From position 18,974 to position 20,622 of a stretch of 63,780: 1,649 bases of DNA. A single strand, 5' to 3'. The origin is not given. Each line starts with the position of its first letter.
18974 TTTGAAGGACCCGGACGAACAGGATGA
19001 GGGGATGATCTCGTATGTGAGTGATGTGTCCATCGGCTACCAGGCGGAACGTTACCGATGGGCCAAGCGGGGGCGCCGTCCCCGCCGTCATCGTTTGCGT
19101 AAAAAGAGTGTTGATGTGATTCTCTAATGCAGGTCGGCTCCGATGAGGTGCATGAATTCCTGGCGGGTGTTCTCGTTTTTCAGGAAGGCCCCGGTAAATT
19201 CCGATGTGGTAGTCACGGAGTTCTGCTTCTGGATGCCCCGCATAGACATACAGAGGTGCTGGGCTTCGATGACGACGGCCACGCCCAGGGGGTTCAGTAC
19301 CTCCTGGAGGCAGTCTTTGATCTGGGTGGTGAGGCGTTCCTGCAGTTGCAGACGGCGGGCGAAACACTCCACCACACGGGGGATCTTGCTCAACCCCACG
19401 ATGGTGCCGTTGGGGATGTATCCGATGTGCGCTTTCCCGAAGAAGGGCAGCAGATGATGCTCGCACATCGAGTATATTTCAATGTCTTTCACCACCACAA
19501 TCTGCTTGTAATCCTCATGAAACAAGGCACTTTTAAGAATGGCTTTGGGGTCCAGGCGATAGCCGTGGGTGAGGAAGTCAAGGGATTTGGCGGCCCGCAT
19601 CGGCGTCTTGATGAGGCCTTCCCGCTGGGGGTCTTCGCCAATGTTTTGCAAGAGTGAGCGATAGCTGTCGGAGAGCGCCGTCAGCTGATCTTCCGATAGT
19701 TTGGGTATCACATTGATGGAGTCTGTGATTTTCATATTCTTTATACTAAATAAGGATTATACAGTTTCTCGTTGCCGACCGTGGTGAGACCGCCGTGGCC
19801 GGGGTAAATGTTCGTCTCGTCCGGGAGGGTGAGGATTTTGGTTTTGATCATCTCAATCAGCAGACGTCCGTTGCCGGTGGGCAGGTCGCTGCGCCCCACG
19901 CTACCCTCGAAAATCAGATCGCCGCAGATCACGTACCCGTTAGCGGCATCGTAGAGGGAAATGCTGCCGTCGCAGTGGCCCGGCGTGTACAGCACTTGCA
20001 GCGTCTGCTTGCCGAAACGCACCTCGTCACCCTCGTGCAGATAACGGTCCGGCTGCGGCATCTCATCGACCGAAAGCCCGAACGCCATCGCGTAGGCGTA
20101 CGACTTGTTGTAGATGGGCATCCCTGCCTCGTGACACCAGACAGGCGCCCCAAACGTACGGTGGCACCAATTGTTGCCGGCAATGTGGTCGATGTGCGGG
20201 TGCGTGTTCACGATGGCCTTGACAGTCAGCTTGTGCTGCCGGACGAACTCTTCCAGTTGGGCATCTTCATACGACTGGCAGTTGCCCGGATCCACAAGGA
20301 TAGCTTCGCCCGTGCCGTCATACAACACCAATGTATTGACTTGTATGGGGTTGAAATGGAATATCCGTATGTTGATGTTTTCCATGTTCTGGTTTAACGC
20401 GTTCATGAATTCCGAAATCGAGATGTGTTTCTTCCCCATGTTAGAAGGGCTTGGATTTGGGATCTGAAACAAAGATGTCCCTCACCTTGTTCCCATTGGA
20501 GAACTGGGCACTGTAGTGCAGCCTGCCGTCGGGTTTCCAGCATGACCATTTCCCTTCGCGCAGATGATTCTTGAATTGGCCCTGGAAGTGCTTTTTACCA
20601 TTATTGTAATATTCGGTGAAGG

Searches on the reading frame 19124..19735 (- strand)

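Call 69: search_protein_families(library=pfam, proteins=[window:19124-19735:-], max_evalue=0.0001)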
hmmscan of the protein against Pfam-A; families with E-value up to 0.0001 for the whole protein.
window:19124-19735:- (203 aa): 1 family
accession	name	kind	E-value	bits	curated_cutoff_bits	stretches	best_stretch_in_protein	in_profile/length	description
PF01227.27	GTP_cyclohydroI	-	4e-76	254.9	27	1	23-198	3-178/179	GTP cyclohydrolase I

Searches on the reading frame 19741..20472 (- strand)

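Call 69: search_protein_families(library=pfam, proteins=[window:19741-20472:-], max_evalue=0.0001)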
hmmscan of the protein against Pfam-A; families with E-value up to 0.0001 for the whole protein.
window:19741-20472:- (243 aa): 3 families
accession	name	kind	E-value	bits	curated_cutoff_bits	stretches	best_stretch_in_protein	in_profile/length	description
PF00753.33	Lactamase_B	-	8.7e-33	114.4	22.7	1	42-226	3-196/196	Metallo-beta-lactamase superfamily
PF12706.13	Lactamase_B_2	-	4.1e-05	23.7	27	1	58-164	3-109/200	Beta-lactamase superfamily domain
PF19583.5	ODP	-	8.1e-05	23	27.2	0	43-187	1-137/194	ODP family beta lactamase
